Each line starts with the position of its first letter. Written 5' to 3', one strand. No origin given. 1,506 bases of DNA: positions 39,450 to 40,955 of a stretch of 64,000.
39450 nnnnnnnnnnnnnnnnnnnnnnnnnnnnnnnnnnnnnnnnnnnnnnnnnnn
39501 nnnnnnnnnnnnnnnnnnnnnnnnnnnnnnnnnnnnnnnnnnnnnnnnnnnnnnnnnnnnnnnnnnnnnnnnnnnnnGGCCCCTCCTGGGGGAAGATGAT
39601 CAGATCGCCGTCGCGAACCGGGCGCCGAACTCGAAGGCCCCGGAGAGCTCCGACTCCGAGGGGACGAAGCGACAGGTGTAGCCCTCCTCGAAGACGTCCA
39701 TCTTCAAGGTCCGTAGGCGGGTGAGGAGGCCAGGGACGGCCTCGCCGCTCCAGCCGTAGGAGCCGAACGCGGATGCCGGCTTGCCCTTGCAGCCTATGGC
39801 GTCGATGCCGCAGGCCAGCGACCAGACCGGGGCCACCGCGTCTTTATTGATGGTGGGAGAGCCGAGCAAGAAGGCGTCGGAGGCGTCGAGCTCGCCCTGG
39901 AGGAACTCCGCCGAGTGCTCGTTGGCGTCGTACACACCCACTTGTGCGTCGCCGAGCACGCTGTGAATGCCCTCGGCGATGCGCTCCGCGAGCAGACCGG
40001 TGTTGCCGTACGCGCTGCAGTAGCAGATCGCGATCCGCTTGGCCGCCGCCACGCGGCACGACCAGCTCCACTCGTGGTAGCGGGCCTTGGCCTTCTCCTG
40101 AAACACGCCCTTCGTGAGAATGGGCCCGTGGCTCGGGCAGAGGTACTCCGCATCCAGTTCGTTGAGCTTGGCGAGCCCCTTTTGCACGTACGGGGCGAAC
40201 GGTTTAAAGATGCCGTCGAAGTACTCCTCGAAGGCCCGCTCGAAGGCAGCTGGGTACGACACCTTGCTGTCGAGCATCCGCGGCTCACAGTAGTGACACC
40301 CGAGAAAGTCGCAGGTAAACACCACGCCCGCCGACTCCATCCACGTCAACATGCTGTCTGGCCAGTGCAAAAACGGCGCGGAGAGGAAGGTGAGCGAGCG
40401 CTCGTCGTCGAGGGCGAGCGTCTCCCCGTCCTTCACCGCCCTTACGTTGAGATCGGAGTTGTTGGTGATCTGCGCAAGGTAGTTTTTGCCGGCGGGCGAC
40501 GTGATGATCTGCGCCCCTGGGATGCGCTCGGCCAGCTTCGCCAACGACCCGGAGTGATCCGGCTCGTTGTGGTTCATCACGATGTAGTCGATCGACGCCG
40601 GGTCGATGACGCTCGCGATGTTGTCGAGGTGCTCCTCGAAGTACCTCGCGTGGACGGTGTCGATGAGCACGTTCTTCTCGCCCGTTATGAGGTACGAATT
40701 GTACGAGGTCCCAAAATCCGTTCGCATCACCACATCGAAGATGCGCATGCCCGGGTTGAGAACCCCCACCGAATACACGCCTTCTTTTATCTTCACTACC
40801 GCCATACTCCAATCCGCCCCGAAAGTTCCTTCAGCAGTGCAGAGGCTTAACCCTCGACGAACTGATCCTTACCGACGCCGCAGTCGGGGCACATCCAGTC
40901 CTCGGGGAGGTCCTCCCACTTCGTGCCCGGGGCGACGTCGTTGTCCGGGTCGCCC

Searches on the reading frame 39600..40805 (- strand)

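Call 19: search_protein_families(library=pfam, proteins=[window:39600-40805:-], max_evalue=0.0001)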
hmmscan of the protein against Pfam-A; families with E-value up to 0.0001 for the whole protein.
window:39600-40805:- (401 aa): 4 families
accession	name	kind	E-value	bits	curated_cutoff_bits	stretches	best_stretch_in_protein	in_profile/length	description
PF19583.5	ODP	-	2.4e-23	83.5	27.2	1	35-227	3-194/194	ODP family beta lactamase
PF00753.33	Lactamase_B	-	6.4e-13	49.5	22.7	1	34-226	5-196/196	Metallo-beta-lactamase superfamily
PF00258.30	Flavodoxin_1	-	9.9e-09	35.9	25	1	260-394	1-143/143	Flavodoxin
PF12706.13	Lactamase_B_2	-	1.1e-05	25.6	27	1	45-163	2-130/200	Beta-lactamase superfamily domain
